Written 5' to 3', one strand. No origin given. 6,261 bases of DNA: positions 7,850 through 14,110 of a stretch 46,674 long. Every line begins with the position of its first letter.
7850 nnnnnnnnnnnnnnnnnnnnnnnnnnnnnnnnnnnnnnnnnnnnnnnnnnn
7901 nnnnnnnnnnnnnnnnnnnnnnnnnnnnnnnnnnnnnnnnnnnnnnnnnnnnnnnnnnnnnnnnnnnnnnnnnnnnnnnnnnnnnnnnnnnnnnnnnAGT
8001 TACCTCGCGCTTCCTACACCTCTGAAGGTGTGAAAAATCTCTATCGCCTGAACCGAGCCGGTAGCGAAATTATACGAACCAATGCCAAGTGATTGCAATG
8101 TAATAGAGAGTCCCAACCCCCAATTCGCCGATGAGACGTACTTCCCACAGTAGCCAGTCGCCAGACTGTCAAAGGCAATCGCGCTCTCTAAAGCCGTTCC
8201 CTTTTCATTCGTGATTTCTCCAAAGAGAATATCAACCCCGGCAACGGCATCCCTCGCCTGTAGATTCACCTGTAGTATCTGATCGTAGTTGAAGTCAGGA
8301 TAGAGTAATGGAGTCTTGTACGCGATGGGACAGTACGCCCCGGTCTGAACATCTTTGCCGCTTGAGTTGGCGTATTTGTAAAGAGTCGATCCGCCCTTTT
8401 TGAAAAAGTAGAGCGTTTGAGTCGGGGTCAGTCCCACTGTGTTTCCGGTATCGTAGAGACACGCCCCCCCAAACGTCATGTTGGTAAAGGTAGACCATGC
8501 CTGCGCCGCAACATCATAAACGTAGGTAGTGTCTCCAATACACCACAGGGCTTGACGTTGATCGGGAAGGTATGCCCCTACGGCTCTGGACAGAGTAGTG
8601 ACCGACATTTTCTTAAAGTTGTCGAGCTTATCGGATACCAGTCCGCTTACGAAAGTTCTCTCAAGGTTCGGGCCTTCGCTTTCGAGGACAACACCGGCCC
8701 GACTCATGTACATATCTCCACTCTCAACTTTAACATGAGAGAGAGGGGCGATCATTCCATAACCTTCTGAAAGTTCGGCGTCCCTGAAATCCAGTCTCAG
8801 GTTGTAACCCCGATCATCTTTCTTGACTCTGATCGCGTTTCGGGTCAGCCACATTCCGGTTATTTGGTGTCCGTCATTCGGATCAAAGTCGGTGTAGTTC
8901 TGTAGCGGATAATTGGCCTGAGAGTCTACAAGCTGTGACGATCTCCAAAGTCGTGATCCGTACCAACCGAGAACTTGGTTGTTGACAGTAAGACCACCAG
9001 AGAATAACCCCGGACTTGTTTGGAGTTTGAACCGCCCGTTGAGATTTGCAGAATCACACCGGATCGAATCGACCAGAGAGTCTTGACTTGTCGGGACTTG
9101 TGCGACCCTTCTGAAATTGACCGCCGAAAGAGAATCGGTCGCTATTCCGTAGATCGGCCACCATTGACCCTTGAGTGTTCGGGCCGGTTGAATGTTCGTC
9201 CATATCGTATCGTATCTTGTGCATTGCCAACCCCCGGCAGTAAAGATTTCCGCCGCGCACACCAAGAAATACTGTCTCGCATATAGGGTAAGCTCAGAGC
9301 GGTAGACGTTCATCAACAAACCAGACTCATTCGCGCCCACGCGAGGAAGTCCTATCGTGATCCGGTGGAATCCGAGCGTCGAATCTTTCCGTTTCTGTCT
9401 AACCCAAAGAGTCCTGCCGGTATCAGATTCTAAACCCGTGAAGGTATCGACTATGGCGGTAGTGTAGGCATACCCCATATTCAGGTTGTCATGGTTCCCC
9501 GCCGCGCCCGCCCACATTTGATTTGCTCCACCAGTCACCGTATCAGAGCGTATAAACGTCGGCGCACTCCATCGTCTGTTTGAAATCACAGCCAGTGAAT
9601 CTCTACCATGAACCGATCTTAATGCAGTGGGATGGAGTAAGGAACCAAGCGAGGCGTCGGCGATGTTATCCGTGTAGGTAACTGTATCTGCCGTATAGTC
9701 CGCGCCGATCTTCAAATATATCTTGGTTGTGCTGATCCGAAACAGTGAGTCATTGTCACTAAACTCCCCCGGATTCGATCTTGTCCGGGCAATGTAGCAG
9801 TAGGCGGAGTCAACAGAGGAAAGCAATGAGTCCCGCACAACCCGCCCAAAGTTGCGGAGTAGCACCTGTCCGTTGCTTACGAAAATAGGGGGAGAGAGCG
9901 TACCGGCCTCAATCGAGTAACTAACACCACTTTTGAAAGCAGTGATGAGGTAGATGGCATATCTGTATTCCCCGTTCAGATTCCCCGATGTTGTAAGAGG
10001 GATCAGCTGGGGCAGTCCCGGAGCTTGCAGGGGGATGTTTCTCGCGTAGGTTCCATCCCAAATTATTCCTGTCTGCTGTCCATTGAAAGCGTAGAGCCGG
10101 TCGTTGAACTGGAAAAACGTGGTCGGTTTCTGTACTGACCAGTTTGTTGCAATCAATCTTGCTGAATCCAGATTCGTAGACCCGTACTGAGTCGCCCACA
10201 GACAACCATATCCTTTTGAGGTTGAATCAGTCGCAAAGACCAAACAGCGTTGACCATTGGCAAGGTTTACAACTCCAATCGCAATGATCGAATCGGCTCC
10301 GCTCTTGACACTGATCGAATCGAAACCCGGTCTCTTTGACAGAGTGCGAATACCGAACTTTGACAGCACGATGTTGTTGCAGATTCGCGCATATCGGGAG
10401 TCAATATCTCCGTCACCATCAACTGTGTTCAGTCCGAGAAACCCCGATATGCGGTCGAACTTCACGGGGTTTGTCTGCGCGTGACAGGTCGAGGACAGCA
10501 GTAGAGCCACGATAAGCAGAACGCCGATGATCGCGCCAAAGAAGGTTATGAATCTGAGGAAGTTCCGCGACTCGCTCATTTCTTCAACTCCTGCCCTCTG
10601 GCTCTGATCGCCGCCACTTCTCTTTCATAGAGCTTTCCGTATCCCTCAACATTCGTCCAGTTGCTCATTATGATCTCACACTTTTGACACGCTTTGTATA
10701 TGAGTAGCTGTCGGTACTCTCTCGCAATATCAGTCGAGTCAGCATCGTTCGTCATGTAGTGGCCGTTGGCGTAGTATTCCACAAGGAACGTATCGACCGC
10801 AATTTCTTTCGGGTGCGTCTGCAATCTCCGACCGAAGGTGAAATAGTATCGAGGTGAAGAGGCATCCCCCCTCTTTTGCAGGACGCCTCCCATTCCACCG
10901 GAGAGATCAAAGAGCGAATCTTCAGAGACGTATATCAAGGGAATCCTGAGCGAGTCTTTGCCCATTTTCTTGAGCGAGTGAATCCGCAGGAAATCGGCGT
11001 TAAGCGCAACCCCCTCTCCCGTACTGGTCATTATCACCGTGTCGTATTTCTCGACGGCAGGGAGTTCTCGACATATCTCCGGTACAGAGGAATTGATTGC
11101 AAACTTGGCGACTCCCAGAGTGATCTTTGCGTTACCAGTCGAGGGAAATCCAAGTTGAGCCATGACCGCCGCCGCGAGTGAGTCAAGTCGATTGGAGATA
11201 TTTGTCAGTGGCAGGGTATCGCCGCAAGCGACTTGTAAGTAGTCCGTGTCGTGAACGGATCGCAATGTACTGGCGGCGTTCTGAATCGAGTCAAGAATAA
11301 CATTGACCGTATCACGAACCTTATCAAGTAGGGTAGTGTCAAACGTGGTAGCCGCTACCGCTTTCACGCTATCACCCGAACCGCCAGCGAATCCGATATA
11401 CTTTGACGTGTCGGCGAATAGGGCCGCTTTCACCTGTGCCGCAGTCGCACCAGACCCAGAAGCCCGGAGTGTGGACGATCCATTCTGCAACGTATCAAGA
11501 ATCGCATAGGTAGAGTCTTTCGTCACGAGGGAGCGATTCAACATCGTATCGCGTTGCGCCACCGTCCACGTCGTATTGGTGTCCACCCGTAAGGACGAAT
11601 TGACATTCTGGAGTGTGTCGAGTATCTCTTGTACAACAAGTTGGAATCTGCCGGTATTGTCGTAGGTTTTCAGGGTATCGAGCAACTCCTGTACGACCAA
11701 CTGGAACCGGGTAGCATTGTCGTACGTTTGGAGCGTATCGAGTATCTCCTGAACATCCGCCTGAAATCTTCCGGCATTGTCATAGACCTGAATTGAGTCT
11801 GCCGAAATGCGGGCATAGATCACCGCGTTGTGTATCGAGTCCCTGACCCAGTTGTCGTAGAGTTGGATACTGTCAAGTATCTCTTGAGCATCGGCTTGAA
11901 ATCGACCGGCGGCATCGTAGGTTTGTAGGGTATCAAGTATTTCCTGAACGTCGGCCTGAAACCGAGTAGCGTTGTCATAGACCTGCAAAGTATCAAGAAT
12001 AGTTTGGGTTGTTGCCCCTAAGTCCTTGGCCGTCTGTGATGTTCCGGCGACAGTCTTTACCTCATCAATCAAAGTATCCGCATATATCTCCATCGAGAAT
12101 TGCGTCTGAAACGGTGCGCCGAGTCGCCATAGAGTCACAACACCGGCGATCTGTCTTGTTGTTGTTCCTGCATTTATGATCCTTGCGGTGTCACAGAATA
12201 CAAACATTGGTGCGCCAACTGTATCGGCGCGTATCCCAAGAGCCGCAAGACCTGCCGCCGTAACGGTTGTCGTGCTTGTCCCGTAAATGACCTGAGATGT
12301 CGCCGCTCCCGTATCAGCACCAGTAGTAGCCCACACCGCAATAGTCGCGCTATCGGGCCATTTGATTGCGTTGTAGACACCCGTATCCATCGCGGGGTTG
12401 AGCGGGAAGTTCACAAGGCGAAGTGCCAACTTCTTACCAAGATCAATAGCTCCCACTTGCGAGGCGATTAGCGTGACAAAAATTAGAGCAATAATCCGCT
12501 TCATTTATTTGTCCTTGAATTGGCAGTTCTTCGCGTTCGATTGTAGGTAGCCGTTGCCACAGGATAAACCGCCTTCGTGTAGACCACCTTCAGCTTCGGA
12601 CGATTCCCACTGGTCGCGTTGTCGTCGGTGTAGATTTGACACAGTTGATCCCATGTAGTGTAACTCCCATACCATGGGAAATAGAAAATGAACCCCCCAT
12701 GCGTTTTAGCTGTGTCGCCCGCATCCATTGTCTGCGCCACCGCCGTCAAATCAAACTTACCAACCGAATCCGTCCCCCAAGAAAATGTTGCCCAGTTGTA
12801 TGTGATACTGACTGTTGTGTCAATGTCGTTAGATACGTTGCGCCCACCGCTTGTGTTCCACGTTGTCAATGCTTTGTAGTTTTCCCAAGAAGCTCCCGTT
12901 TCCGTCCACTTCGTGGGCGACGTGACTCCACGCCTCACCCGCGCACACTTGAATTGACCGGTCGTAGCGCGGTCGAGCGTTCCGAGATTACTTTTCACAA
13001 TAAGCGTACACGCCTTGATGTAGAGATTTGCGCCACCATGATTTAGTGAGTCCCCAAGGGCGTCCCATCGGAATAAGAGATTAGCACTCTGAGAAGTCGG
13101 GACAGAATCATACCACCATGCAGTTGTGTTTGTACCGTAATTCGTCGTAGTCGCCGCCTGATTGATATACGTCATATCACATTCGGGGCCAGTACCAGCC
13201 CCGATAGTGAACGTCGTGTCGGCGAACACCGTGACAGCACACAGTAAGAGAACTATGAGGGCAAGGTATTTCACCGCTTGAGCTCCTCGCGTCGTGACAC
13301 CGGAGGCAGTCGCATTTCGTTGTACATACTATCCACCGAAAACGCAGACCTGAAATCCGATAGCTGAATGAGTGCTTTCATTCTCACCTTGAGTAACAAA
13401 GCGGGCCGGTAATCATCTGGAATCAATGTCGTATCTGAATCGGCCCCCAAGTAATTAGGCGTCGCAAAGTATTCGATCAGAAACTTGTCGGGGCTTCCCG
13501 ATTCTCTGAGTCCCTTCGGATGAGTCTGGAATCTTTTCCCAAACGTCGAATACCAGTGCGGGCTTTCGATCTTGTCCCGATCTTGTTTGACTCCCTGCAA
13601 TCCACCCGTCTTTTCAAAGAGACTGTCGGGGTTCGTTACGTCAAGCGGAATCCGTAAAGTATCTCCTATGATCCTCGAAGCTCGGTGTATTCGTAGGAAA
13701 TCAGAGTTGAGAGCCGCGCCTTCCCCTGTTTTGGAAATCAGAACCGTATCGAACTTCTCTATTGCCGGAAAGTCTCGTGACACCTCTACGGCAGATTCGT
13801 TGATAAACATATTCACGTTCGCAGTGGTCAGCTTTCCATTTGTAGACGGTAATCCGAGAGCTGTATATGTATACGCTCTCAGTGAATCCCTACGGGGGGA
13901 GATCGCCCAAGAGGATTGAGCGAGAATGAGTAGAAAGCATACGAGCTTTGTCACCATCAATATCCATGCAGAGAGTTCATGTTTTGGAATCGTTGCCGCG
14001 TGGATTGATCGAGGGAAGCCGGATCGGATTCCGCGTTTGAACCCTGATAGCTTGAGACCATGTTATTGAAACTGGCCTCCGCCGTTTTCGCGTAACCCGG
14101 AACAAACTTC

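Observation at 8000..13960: Four consecutive genes in core tail/adaptor positions encode proteins with Sec-type signal peptides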

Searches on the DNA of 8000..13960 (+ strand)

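Call 69: search_dna_similar(query=window:8000-13960:+, collection=phages, mode=near, max_rows=5)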
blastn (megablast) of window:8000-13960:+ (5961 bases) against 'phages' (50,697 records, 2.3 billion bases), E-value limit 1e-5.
No match.
